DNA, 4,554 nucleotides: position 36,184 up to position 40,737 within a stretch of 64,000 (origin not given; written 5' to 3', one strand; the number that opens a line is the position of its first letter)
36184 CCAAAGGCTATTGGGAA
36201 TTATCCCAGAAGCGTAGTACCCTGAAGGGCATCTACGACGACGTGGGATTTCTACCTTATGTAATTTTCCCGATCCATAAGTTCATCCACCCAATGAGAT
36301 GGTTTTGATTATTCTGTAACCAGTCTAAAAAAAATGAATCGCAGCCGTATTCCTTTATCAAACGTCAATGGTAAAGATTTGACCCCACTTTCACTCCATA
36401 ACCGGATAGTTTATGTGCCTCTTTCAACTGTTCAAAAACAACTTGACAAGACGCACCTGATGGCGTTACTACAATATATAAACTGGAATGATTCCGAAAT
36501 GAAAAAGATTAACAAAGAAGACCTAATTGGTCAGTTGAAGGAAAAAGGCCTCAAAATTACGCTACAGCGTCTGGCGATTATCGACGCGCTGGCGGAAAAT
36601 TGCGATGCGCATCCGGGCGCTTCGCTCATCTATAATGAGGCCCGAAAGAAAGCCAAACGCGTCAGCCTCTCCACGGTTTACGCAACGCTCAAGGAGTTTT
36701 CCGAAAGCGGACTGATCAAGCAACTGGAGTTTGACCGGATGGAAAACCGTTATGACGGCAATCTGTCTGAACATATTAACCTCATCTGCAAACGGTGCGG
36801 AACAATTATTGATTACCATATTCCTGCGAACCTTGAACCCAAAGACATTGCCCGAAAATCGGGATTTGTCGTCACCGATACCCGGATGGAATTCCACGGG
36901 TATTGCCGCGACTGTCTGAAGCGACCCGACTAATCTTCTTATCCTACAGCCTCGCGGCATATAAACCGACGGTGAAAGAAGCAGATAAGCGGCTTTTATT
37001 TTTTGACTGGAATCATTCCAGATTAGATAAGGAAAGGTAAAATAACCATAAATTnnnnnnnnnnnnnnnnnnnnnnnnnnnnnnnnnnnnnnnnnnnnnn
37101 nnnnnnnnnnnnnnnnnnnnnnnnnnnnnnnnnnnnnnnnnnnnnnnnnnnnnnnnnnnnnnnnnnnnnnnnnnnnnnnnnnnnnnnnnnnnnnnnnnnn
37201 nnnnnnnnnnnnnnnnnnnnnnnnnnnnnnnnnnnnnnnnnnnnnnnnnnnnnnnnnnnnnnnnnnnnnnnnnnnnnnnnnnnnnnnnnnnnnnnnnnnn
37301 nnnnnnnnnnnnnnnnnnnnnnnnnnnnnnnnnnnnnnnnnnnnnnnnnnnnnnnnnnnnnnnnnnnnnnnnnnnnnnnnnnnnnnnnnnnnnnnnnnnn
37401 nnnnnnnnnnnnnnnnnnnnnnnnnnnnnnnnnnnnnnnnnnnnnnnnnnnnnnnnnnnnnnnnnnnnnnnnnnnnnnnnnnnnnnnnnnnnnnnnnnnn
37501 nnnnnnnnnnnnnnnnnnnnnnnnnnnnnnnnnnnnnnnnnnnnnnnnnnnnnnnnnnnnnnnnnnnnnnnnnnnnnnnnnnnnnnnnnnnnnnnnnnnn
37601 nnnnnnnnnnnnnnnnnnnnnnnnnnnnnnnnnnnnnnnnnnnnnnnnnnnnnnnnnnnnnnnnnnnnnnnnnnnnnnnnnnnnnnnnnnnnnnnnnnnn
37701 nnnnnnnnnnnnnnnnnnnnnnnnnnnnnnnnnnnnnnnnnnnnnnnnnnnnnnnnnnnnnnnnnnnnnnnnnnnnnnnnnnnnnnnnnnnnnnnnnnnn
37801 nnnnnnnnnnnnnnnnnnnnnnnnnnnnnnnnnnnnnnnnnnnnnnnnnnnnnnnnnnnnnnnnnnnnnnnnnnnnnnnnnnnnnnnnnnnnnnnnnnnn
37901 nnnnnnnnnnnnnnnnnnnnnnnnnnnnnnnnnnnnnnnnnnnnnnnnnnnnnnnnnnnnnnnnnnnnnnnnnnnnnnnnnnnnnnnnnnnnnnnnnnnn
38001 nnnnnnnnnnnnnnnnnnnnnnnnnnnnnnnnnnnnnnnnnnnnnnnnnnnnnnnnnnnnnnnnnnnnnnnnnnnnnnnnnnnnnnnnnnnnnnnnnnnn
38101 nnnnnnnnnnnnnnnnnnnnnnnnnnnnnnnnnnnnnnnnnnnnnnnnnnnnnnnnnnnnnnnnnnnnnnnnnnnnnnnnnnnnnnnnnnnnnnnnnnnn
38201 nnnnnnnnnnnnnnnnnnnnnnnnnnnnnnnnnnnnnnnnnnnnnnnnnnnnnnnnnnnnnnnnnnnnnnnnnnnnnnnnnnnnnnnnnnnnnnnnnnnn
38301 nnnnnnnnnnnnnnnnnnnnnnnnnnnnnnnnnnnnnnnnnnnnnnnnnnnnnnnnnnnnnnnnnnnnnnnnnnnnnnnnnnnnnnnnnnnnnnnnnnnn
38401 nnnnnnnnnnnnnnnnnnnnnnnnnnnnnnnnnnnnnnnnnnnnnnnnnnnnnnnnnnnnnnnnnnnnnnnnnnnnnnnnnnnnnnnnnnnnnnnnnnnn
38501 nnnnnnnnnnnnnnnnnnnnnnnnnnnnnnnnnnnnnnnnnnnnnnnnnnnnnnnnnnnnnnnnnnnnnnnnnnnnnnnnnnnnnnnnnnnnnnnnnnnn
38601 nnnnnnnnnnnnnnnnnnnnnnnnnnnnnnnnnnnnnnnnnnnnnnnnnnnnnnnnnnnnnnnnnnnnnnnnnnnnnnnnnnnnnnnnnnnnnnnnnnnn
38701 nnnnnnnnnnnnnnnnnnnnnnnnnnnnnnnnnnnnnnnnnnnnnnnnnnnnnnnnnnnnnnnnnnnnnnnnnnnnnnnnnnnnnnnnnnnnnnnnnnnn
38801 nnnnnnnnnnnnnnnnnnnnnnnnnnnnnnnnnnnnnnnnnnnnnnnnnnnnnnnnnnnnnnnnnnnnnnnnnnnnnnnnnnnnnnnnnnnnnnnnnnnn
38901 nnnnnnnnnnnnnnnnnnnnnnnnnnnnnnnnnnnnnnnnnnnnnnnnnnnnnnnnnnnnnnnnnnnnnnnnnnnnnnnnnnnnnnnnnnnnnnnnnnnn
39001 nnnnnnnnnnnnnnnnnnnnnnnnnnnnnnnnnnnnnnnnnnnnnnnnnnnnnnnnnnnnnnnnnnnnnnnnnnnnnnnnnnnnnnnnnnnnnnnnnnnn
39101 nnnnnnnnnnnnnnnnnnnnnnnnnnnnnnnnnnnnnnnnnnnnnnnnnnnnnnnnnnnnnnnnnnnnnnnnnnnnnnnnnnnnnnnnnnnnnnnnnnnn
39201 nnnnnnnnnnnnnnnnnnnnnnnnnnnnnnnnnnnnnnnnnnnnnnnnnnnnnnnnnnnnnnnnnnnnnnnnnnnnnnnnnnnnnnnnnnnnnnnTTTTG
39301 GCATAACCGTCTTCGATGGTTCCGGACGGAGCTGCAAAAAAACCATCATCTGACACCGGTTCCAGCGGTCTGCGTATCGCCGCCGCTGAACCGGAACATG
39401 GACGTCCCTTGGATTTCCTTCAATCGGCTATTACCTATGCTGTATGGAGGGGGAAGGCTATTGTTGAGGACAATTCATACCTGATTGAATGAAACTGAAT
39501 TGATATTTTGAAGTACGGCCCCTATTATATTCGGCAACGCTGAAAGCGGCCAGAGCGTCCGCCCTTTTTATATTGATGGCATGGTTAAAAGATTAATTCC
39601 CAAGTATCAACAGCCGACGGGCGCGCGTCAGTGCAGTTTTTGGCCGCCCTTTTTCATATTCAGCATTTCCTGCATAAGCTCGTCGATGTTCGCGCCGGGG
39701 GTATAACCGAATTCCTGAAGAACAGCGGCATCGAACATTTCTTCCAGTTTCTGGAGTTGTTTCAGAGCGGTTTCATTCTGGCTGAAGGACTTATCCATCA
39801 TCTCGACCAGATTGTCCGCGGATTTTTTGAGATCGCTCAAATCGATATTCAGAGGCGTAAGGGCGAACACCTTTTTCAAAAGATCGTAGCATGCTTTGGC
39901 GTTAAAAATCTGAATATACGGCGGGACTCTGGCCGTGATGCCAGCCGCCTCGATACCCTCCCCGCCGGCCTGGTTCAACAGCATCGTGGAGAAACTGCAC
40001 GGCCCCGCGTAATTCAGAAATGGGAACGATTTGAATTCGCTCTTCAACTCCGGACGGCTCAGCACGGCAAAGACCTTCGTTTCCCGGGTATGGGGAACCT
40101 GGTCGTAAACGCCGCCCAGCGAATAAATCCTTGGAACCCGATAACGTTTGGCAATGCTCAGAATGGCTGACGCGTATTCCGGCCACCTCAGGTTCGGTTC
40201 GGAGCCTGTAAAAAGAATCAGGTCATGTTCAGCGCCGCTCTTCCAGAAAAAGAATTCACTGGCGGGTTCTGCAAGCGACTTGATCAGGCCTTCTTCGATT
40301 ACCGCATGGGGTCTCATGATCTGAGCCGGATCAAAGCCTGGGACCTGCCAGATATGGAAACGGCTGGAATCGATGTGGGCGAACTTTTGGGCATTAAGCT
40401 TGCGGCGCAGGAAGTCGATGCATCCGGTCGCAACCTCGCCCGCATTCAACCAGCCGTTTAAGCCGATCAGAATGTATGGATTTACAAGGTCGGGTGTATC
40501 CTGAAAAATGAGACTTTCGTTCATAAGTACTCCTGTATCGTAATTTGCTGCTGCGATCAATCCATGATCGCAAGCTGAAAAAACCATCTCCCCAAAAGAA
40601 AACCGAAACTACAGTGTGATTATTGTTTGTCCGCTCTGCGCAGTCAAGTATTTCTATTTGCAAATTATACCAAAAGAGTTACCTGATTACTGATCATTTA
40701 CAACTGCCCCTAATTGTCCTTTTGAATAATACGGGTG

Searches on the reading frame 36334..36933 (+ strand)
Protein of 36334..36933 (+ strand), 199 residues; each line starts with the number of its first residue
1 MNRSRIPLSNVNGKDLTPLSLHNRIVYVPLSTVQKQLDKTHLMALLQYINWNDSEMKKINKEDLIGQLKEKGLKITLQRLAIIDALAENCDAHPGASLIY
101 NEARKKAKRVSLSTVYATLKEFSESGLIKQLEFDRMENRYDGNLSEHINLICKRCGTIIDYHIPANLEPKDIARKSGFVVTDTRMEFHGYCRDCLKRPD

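Call 9: search_protein_families(library=pfam, proteins=[window:36334-36933:+], max_evalue=0.01)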
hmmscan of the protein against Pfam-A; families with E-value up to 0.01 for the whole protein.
window:36334-36933:+ (199 aa): 2 families
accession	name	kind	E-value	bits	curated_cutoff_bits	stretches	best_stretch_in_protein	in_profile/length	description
PF01475.25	FUR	-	5.9e-29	101.1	23.1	1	70-187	1-120/121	Ferric uptake regulator family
PF12840.13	HTH_20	-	0.0041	17.5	27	0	79-129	6-49/51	Helix-turn-helix domain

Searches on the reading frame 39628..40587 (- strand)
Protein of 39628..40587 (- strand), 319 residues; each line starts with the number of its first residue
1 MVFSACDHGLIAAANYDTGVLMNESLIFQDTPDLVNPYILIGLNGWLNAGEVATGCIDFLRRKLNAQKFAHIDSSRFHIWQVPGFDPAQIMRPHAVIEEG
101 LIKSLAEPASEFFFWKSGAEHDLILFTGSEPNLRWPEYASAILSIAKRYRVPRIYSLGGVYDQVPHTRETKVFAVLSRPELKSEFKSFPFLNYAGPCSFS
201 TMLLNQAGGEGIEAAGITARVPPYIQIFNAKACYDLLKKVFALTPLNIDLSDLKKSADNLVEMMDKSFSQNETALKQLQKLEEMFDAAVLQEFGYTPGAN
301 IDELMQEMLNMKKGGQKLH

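Call 9: search_protein_families(library=pfam, proteins=[window:39628-40587:-], max_evalue=0.01)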
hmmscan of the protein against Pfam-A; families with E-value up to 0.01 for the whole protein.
window:39628-40587:- (319 aa): 1 family
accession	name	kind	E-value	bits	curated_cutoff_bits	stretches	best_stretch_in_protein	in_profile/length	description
PF09754.15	PAC2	-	1.1e-43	150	25.8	1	43-266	2-213/215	PAC2 family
